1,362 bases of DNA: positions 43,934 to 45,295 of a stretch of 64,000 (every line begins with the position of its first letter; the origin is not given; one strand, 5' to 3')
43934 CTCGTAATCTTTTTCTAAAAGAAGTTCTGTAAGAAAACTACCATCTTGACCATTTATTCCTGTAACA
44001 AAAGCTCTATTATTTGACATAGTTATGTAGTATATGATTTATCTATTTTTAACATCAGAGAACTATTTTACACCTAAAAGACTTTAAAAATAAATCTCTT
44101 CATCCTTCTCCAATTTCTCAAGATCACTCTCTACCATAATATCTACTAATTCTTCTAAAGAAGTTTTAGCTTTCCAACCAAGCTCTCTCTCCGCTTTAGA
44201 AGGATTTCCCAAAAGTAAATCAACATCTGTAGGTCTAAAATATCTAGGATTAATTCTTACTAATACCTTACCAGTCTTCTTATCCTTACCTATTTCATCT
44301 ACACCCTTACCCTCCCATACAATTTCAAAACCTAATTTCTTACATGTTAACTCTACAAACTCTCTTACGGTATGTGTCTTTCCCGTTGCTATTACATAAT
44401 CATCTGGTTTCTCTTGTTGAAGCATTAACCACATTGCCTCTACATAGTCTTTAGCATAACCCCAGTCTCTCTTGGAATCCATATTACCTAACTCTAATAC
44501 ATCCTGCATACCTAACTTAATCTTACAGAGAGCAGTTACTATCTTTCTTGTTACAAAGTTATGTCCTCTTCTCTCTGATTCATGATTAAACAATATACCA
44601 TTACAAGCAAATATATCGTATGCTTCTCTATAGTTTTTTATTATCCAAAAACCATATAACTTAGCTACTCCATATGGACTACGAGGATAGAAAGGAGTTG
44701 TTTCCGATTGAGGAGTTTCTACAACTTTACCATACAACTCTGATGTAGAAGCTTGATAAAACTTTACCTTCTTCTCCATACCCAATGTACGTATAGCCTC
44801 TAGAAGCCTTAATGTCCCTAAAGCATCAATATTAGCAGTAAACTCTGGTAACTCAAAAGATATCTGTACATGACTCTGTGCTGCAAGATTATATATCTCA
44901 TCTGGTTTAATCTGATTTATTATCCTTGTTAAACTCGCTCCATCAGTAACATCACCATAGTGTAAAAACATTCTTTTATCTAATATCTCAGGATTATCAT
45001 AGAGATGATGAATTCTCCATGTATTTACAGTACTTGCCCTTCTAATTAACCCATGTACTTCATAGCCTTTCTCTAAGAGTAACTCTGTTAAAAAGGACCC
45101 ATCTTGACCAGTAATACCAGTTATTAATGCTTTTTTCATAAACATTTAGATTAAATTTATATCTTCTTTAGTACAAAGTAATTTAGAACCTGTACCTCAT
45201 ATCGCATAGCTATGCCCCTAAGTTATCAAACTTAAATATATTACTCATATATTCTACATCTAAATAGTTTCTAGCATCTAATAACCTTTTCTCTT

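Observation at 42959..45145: Tandem gmd genes forming a mosaic: 477-bp block 99.8% identical, 5' halves only about 50% identical at the protein level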

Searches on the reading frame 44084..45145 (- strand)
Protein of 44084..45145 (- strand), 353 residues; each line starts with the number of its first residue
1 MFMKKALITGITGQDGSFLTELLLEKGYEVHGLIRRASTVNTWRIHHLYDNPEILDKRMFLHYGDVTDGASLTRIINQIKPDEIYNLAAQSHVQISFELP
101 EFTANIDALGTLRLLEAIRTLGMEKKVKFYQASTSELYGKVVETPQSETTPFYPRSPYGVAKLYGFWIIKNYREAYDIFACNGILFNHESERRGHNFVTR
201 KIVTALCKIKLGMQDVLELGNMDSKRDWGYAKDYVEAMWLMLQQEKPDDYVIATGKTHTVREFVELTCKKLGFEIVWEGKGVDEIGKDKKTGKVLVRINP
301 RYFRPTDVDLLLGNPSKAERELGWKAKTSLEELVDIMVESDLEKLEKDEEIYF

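Call 6: search_protein_families(library=ncbifam, proteins=[window:44084-45145:-])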
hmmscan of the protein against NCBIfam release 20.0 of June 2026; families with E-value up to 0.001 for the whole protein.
window:44084-45145:- (353 aa): 17 families
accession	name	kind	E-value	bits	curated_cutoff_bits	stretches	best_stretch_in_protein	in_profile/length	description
TIGR01472.1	gmd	equivalog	5.8e-176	584.7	415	1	4-344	1-341/342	GDP-mannose 4,6-dehydratase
TIGR01181.1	dTDP_gluc_dehyt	equivalog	1.1e-32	113.4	365.1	1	6-338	2-308/321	dTDP-glucose 4,6-dehydratase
TIGR04180.1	EDH_00030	hypoth_equivalog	3.4e-26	92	475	1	7-271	2-256/297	NAD-dependent 4,6-dehydratase LegB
TIGR01179.1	galE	equivalog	1e-22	80.4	262.3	1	6-335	2-319/332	UDP-glucose 4-epimerase GalE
TIGR02622.1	CDP_4_6_dhtase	equivalog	1.6e-21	76.9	278.45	1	4-127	5-124/352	CDP-glucose 4,6-dehydratase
NF007582.0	PRK10217.1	equivalog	1.3e-20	73.8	698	1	3-331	1-321/355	dTDP-glucose 4,6-dehydratase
NF007490.0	PRK10084.1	subfamily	1.6e-16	60.3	649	1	56-276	49-281/361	dTDP-glucose 4,6-dehydratase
NF007956.0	PRK10675.1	subfamily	7.2e-12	45.1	394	1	5-335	2-323/338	UDP-glucose 4-epimerase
NF043036.1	ErythonDh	equivalog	1.5e-11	44.1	325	1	5-172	2-163/321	D-erythronate dehydrogenase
TIGR01214.1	rmlD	equivalog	2.3e-07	30.2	224.05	1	6-200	2-162/285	dTDP-4-dehydrorhamnose reductase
TIGR03466.1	HpnA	hypoth_equivalog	3.7e-07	29.4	367.65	1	5-162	2-142/327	hopanoid-associated sugar epimerase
NF041015.1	UDPsulfquin_syn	equivalog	7.9e-06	25.1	575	1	5-122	2-134/384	UDP-sulfoquinovose synthase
NF052578.1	StrlDmthSdmBMthl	equivalog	1e-05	25.4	600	1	6-164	3-140/328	sterol demethylase protein SdmB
NF011728.1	PRK15181.1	equivalog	1e-05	24.7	760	1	4-242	16-249/348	Vi polysaccharide biosynthesis UDP-N-acetylglucosaminuronic acid C-4 epimerase TviC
NF007440.0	PRK09987.1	equivalog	0.00015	21.1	308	1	57-182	31-152/299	dTDP-4-dehydrorhamnose reductase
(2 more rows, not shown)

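Call 7: search_protein_families(library=pfam, proteins=[window:44084-45145:-])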
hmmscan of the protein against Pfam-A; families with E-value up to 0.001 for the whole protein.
window:44084-45145:- (353 aa): 4 families
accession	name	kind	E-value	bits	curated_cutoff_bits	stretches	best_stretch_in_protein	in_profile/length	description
PF16363.11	GDP_Man_Dehyd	-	2.8e-156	520.5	27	1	7-337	1-332/332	GDP-mannose 4,6 dehydratase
PF01370.27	Epimerase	-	3e-75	253.2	20.9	1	6-253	1-240/240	NAD dependent epimerase/dehydratase family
PF04321.23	RmlD_sub_bind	-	7e-11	42.2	27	1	5-199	2-161/287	RmlD substrate binding domain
PF02719.21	Polysacc_synt_2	-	3e-06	27.1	20.2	1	7-127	2-124/293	Polysaccharide biosynthesis protein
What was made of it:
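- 44084..45145 (-): gmd B: canonical GDP-mannose 4,6-dehydratase and donor of the shared block. NCBI calls it from the third codon (351 aa, MGI6423157.1). TIGR01472 scores 584.7 bits against a cutoff of 415; PF16363 scores 520 bits (calls 6, 7).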

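Call 10: find_encoding_contigs(protein=window:44084-45145:-, flank=10000, max_places=6)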
Protein window:44084-45145:- (353 aa): no gene with exactly this product is on record in the collection.

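Call 16: find_homologous_proteins(query=window:44084-45145:-, max_evalue=1e-30)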
Query window:44084-45145:- (353 aa): 8000 proteins with E <= 1e-30 among 8000 candidates; the best 120 are listed.
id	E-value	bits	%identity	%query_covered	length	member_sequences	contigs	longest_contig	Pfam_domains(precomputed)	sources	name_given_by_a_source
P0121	2.5e-236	801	100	99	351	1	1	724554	PF04321.24,PF16363.12,PF02719.22,PF01370.28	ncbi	ncbi:MAG: GDP-mannose 4,6-dehydratase [Candidatus Dojkabacteria bacterium]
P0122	4.8e-229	777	-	-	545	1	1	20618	PF04321.24,PF16363.12,PF01370.28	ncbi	-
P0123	1.2e-216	737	90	99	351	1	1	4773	PF04321.24,PF16363.12,PF01370.28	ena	-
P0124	4.2e-210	715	87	99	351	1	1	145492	PF04321.24,PF16363.12,PF01370.28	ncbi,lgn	-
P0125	3.7e-205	699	84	100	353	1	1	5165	PF04321.24,PF16363.12,PF01370.28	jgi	jgi:GDPmannose 4,6-dehydratase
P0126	1.6e-204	697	85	99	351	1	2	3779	PF04321.24,PF16363.12,PF01370.28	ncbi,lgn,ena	-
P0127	3.0e-204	696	85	99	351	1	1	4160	PF04321.24,PF16363.12,PF01370.28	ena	-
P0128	3.2e-204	696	85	99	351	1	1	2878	PF04321.24,PF16363.12,PF01370.28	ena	-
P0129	3.6e-203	692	83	100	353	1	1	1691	PF04321.24,PF16363.12,PF02719.22,PF01370.28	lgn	-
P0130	5.3e-202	688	83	100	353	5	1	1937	PF04321.24,PF16363.12,PF01370.28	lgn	-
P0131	2.8e-199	679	83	99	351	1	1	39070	PF04321.24,PF16363.12,PF02719.22,PF01370.28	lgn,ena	-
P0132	4.0e-199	679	82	99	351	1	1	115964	PF04321.24,PF16363.12,PF01370.28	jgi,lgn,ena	-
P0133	5.0e-199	679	83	99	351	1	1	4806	PF04321.24,PF16363.12,PF02719.22,PF01370.28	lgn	-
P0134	8.0e-199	678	81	100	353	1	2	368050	PF04321.24,PF16363.12,PF01370.28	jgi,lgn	jgi:GDPmannose 4,6-dehydratase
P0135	3.1e-198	676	81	100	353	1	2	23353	PF04321.24,PF16363.12,PF01370.28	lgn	-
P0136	4.1e-198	676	80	100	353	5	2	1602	PF04321.24,PF16363.12,PF01370.28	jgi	jgi:GDPmannose 4,6-dehydratase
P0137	4.5e-198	675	82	100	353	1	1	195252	PF04321.24,PF16363.12,PF01370.28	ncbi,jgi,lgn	-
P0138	2.4e-197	673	81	99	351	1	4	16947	PF04321.24,PF16363.12,PF01370.28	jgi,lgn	jgi:GDPmannose 4,6-dehydratase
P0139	9.5e-185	632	93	84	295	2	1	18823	PF04321.24,PF16363.12,PF01370.28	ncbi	-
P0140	3.6e-180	617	76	97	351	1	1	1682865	PF04321.24,PF16363.12,PF01370.28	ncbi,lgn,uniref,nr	ncbi:GDPmannose 4,6-dehydratase [Methanococcus maripaludis]|uniref:GDP-mannose 4,6-dehydratase n=1 T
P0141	2.4e-179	614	76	97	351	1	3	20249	PF04321.24,PF16363.12,PF01370.28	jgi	jgi:GDPmannose 4,6-dehydratase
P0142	2.2e-178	611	76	97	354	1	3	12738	PF04321.24,PF16363.12,PF01370.28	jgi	jgi:GDPmannose 4,6-dehydratase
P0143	2.6e-178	610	75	97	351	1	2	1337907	PF04321.24,PF16363.12,PF01370.28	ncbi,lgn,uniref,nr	ncbi:GDP-mannose 4,6-dehydratase [Methanococcus maripaludis]|uniref:GDP-mannose 4,6-dehydratase n=1 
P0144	5.6e-178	609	75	97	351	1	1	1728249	PF04321.24,PF16363.12,PF01370.28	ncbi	ncbi:GDP-mannose 4,6-dehydratase [Methanococcus sp. CF]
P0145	7.7e-178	609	73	99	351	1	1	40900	PF04321.24,PF16363.12,PF02719.22,PF01370.28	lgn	-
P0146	8.7e-178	609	76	97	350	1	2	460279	PF04321.24,PF16363.12,PF01370.28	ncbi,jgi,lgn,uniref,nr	ncbi:GDP-mannose 4,6-dehydratase [Methanococcus maripaludis]|uniref:GDP-mannose 4,6-dehydratase n=2 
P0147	8.8e-178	609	72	99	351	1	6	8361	PF04321.24,PF16363.12,PF02719.22,PF01370.28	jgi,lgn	jgi:GDPmannose 4,6-dehydratase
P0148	1.4e-177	608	72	99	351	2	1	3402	PF04321.24,PF16363.12,PF01370.28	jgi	-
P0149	1.5e-177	608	71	99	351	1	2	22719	PF04321.24,PF16363.12,PF02719.22,PF01370.28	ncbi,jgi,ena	-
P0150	1.7e-177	608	71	100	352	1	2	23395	PF04321.24,PF16363.12,PF02719.22,PF01370.28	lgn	-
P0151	2.2e-177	607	73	99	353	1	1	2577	PF04321.24,PF16363.12,PF01370.28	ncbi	-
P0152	2.5e-177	607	73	99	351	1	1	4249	PF04321.24,PF16363.12,PF02719.22,PF01370.28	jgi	jgi:GDPmannose 4,6-dehydratase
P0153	2.9e-177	607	73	99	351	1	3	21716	PF04321.24,PF16363.12,PF01370.28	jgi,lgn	jgi:GDPmannose 4,6-dehydratase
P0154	8.0e-177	606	73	100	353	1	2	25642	PF04321.24,PF16363.12,PF02719.22,PF01370.28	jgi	jgi:GDPmannose 4,6-dehydratase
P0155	8.7e-177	605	72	99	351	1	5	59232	PF04321.24,PF16363.12,PF02719.22,PF01370.28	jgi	jgi:GDPmannose 4,6-dehydratase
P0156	1.4e-176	605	75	97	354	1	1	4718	PF04321.24,PF16363.12,PF01370.28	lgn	-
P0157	1.5e-176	605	71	99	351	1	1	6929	PF04321.24,PF16363.12,PF01370.28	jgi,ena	-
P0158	1.6e-176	605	74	99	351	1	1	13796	PF04321.24,PF16363.12,PF01370.28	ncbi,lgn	-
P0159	1.7e-176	604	75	97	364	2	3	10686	PF04321.24,PF16363.12,PF02719.22,PF01370.28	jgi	jgi:GDPmannose 4,6-dehydratase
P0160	2.1e-176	604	72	99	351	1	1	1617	PF04321.24,PF16363.12,PF02719.22,PF01370.28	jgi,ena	-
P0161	2.9e-176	604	74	97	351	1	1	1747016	PF04321.24,PF16363.12,PF01370.28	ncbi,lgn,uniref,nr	ncbi:GDPmannose 4,6-dehydratase [Methanococcus maripaludis]|uniref:GDP-mannose 4,6-dehydratase n=1 T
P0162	3.3e-176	603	75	97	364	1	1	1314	PF04321.24,PF16363.12,PF02719.22,PF01370.28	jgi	-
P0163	4.1e-176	603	71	99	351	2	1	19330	PF04321.24,PF16363.12,PF01370.28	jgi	jgi:GDPmannose 4,6-dehydratase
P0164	6.9e-176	602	72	99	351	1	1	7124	PF04321.24,PF16363.12,PF02719.22,PF01370.28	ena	-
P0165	1.6e-175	601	71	99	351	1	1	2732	PF04321.24,PF16363.12,PF01370.28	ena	-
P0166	1.6e-175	601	72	99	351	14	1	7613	PF04321.24,PF16363.12,PF02719.22,PF01370.28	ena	-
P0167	1.8e-175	601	69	100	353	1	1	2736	PF04321.24,PF16363.12,PF02719.22,PF01370.28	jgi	-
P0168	3.2e-175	600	71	99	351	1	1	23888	PF04321.24,PF16363.12,PF02719.22,PF01370.28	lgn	-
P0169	4.2e-175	600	72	99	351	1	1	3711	PF04321.24,PF16363.12,PF02719.22,PF01370.28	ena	-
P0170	4.5e-175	600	71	99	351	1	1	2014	PF04321.24,PF16363.12,PF02719.22,PF01370.28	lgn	-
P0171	5.4e-175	600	70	99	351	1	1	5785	PF04321.24,PF16363.12,PF02719.22,PF01370.28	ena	-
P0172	6.5e-175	599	71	99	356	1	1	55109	PF04321.24,PF16363.12,PF02719.22,PF01370.28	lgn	-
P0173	9.2e-175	599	73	99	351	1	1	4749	PF04321.24,PF16363.12,PF02719.22,PF01370.28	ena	-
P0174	9.4e-175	599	71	99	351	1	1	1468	PF04321.24,PF16363.12,PF01370.28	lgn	-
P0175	1.1e-174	598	72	99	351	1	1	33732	PF04321.24,PF16363.12,PF02719.22,PF01370.28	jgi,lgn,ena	-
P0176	1.5e-174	598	71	99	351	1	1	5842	PF04321.24,PF16363.12,PF02719.22,PF01370.28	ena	-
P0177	1.5e-174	598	73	97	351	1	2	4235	PF04321.24,PF16363.12,PF01370.28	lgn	-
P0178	1.7e-174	598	70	99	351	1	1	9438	PF04321.24,PF16363.12,PF01370.28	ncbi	-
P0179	1.8e-174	598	71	99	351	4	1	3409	PF04321.24,PF16363.12,PF02719.22,PF01370.28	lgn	-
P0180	1.8e-174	598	72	99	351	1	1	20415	PF04321.24,PF16363.12,PF02719.22,PF01370.28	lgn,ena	-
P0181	4.6e-174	596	72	99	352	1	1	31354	PF04321.24,PF16363.12,PF02719.22,PF01370.28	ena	-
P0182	4.7e-174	596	72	99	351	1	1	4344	PF04321.24,PF16363.12,PF01370.28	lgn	-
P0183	6.3e-174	596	72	99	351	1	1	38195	PF04321.24,PF16363.12,PF02719.22,PF01370.28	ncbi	-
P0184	6.4e-174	596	71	99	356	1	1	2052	PF04321.24,PF16363.12,PF02719.22,PF01370.28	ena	-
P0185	7.2e-174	596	75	100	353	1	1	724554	PF04321.24,PF16363.12,PF01370.28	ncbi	ncbi:MAG: GDP-mannose 4,6-dehydratase [Candidatus Dojkabacteria bacterium]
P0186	7.2e-174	596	71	99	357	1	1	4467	PF04321.24,PF16363.12,PF02719.22,PF01370.28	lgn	-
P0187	8.3e-174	596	70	99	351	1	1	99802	PF04321.24,PF16363.12,PF01370.28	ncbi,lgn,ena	-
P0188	8.7e-174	596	72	98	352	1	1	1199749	PF04321.24,PF16363.12,PF02719.22,PF01370.28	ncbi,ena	-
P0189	9.2e-174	595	72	99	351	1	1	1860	PF04321.24,PF16363.12,PF02719.22,PF01370.28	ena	-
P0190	9.9e-174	595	71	99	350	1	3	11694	PF04321.24,PF16363.12,PF01370.28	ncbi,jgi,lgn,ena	-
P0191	1.8e-173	594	71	99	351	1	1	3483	PF04321.24,PF16363.12,PF02719.22,PF01370.28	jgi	-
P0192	1.9e-173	594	70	99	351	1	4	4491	PF04321.24,PF16363.12,PF02719.22,PF01370.28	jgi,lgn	jgi:GDPmannose 4,6-dehydratase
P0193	2.4e-173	594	72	99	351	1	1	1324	PF04321.24,PF16363.12,PF01370.28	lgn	-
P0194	2.5e-173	594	71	99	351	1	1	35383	PF04321.24,PF16363.12,PF01370.28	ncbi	-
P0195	2.8e-173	594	71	99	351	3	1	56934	PF04321.24,PF16363.12,PF02719.22,PF01370.28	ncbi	ncbi:MAG: GDP-mannose 4,6-dehydratase [archaeon]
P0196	5.4e-173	593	74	97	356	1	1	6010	PF04321.24,PF16363.12,PF01370.28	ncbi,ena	-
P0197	5.6e-173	593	71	99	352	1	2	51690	PF04321.24,PF16363.12,PF01370.28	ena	-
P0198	7.4e-173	592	70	100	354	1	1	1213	PF04321.24,PF16363.12,PF02719.22,PF01370.28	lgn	-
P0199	8.1e-173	592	70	99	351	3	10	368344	PF04321.24,PF16363.12,PF01370.28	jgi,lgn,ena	jgi:GDPmannose 4,6-dehydratase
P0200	8.3e-173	592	71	99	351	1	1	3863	PF04321.24,PF16363.12,PF01370.28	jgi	-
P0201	8.7e-173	592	74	97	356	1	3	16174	PF04321.24,PF16363.12,PF01370.28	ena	-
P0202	8.9e-173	592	74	97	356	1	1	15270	PF04321.24,PF16363.12,PF01370.28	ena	-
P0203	9.1e-173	592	71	99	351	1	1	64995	PF04321.24,PF16363.12,PF01370.28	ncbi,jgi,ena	-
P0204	1.4e-172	592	70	99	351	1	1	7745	PF04321.24,PF16363.12,PF02719.22,PF01370.28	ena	-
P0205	1.8e-172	591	70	99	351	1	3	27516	PF04321.24,PF16363.12,PF01370.28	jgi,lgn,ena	-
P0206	1.8e-172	591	71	99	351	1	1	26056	PF04321.24,PF16363.12,PF02719.22,PF01370.28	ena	-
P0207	1.9e-172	591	73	99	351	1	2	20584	PF04321.24,PF16363.12,PF02719.22,PF01370.28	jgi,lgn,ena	-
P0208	2.1e-172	591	70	99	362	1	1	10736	PF04321.24,PF16363.12,PF01370.28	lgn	-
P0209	2.1e-172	591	71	99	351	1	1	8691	PF04321.24,PF16363.12,PF02719.22,PF01370.28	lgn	-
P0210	2.4e-172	591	74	97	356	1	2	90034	PF04321.24,PF16363.12,PF01370.28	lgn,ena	-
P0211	2.7e-172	591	74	97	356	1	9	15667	PF04321.24,PF16363.12,PF01370.28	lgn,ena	-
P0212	2.9e-172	591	74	97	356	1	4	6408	PF04321.24,PF16363.12,PF01370.28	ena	-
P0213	3.0e-172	591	74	97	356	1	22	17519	PF04321.24,PF16363.12,PF01370.28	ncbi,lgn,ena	-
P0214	3.0e-172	590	74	97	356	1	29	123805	PF04321.24,PF16363.12,PF01370.28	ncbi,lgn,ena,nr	ncbi:MAG: GDP-mannose 4,6-dehydratase [Spirochaetota bacterium]|nr:GDP-mannose 4,6-dehydratase [Spir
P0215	3.0e-172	590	70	99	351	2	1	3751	PF04321.24,PF16363.12,PF01370.28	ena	-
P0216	3.5e-172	590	71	99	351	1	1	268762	PF04321.24,PF16363.12,PF01370.28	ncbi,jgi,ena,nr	ncbi:GDP-mannose 4,6-dehydratase [Candidatus Kaiserbacteria bacterium]|nr:MAG: GDP-mannose 4,6-dehyd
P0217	3.9e-172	590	74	97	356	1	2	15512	PF04321.24,PF16363.12,PF01370.28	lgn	-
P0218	4.1e-172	590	74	97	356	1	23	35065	PF04321.24,PF16363.12,PF01370.28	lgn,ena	-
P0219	4.1e-172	590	74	97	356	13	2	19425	PF04321.24,PF16363.12,PF01370.28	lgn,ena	-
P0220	4.2e-172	590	71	98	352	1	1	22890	PF04321.24,PF16363.12,PF01370.28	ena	-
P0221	4.5e-172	590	71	99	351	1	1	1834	PF04321.24,PF16363.12,PF02719.22,PF01370.28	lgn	-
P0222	4.5e-172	590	71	99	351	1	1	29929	PF04321.24,PF16363.12,PF02719.22,PF01370.28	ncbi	-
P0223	4.7e-172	590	74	97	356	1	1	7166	PF04321.24,PF16363.12,PF01370.28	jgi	jgi:GDPmannose 4,6-dehydratase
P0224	4.9e-172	590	71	99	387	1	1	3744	PF04321.24,PF16363.12,PF01370.28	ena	-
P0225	5.6e-172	590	74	97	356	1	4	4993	PF04321.24,PF16363.12,PF01370.28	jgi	jgi:GDPmannose 4,6-dehydratase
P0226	5.7e-172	590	70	99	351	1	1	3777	PF04321.24,PF16363.12,PF01370.28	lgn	-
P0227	6.9e-172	589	74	97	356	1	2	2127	PF04321.24,PF16363.12,PF01370.28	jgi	jgi:GDPmannose 4,6-dehydratase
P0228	7.7e-172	589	72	100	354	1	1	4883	PF04321.24,PF16363.12,PF02719.22,PF01370.28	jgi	jgi:GDPmannose 4,6-dehydratase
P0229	7.7e-172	589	74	97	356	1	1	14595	PF04321.24,PF16363.12,PF01370.28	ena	-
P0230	7.9e-172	589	74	97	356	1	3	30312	PF04321.24,PF16363.12,PF01370.28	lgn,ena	-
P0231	8.1e-172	589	74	97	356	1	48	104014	PF04321.24,PF16363.12,PF01370.28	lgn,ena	-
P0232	8.1e-172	589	74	97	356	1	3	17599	PF04321.24,PF16363.12,PF01370.28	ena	-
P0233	9.5e-172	589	70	99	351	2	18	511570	PF04321.24,PF16363.12,PF01370.28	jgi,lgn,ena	jgi:GDPmannose 4,6-dehydratase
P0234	1.1e-171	589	74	97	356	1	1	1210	PF04321.24,PF16363.12,PF01370.28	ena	-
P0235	1.1e-171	589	69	100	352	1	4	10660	PF04321.24,PF16363.12,PF01370.28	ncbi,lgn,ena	-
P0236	1.1e-171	589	73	97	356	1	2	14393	PF04321.24,PF16363.12,PF01370.28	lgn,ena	-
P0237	1.2e-171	589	71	99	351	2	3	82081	PF04321.24,PF16363.12,PF01370.28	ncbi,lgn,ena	-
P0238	1.2e-171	589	71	99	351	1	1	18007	PF04321.24,PF16363.12,PF01370.28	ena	-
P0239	1.2e-171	589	71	100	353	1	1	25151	PF04321.24,PF16363.12,PF02719.22,PF01370.28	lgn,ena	-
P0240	1.3e-171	588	71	99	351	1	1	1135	PF04321.24,PF16363.12,PF01370.28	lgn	-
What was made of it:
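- The contig is 724,554 bp long (call 16).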

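Call 19: find_encoding_contigs(protein=P0185, flank=10000, max_places=6)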
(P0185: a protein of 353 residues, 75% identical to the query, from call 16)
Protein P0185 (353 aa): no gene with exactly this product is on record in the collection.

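Call 20: find_encoding_contigs(protein=P0124, flank=8000, max_places=3)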
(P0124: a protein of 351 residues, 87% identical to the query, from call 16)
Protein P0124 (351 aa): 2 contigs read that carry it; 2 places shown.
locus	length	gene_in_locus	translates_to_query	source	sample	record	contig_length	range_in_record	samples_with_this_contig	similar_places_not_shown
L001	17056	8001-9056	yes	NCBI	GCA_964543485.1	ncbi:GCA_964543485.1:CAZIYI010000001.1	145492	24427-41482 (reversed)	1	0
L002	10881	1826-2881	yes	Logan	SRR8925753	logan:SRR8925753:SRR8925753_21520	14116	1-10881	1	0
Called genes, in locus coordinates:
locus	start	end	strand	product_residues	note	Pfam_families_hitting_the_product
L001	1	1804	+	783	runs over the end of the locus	-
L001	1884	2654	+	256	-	PF13462:Thioredoxin_4, PF13098:Thioredoxin_2 (faint), PF01323:DSBA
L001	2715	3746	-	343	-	PF26514:DUF8173 (weak)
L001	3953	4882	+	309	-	PF00535:Glycos_transf_2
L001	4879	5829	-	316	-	PF00535:Glycos_transf_2, PF10111:Glyco_tranf_2_2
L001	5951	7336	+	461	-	PF03446:NAD_binding_2 (faint), PF03721:UDPG_MGDP_dh_N, PF00984:UDPG_MGDP_dh, PF03720:UDPG_MGDP_dh_C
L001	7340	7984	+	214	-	PF13489:Methyltransf_23 (weak), PF13649:Methyltransf_25 (weak), PF08241:Methyltransf_11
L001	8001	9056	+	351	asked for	PF01370:Epimerase, PF04321:RmlD_sub_bind, PF16363:GDP_Man_Dehyd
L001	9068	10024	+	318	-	PF01073:3Beta_HSD, PF01370:Epimerase, PF02719:Polysacc_synt_2, PF04321:RmlD_sub_bind, PF16363:GDP_Man_Dehyd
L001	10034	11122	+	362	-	PF13439:Glyco_transf_4 (weak), PF13477:Glyco_trans_4_2 (weak), PF00534:Glycos_transf_1, PF13692:Glyco_trans_1_4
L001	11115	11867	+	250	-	PF00535:Glycos_transf_2, PF10111:Glyco_tranf_2_2 (weak)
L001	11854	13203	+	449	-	PF01943:Polysacc_synt, PF13440:Polysacc_synt_3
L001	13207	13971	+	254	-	PF08241:Methyltransf_11 (weak), PF13847:Methyltransf_31 (weak), PF03269:DUF268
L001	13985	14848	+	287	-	PF01531:Glyco_transf_11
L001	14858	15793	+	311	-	PF00535:Glycos_transf_2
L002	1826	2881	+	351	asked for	PF01370:Epimerase, PF04321:RmlD_sub_bind, PF16363:GDP_Man_Dehyd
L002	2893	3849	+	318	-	PF01073:3Beta_HSD, PF01370:Epimerase, PF02719:Polysacc_synt_2, PF04321:RmlD_sub_bind, PF16363:GDP_Man_Dehyd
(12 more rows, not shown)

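Call 21: find_encoding_contigs(protein=P0139, flank=8000, max_places=3)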
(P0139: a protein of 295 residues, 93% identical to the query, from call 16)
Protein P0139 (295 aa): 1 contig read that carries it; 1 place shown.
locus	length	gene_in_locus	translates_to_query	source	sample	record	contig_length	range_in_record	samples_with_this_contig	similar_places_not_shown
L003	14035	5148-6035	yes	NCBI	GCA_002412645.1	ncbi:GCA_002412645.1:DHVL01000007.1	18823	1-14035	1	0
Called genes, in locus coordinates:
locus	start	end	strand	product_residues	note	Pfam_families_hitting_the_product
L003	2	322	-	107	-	?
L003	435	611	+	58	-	-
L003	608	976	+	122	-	PF01850:PIN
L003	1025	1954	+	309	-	PF00535:Glycos_transf_2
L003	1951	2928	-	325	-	PF00535:Glycos_transf_2, PF10111:Glyco_tranf_2_2, PF13641:Glyco_tranf_2_3 (weak)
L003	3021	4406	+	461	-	PF03446:NAD_binding_2 (weak), PF03721:UDPG_MGDP_dh_N, PF03807:F420_oxidored (faint), PF00984:UDPG_MGDP_dh, PF03720:UDPG_MGDP_dh_C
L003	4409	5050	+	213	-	PF13489:Methyltransf_23 (weak), PF13649:Methyltransf_25 (faint), PF08241:Methyltransf_11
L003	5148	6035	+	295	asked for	PF01370:Epimerase, PF04321:RmlD_sub_bind (weak), PF16363:GDP_Man_Dehyd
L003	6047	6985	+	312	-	PF01370:Epimerase, PF04321:RmlD_sub_bind (weak), PF16363:GDP_Man_Dehyd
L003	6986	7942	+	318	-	PF01073:3Beta_HSD, PF01370:Epimerase, PF02719:Polysacc_synt_2, PF04321:RmlD_sub_bind, PF07993:NAD_binding_4 (faint), PF13460:NAD_binding_10 (weak), PF16363:GDP_Man_Dehyd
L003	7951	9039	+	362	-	PF13439:Glyco_transf_4 (weak), PF00534:Glycos_transf_1, PF13692:Glyco_trans_1_4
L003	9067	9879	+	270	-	PF00535:Glycos_transf_2, PF10111:Glyco_tranf_2_2 (weak), PF13641:Glyco_tranf_2_3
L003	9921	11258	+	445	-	PF01943:Polysacc_synt, PF13440:Polysacc_synt_3, PF01554:MatE, PF03023:MurJ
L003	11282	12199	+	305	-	PF00535:Glycos_transf_2 (weak), PF03071:GNT-I (weak)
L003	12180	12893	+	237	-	PF05050:Methyltransf_21, PF13383:Methyltransf_22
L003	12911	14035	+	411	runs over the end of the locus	PF13439:Glyco_transf_4, PF13579:Glyco_trans_4_4 (faint), PF00534:Glycos_transf_1, PF13692:Glyco_trans_1_4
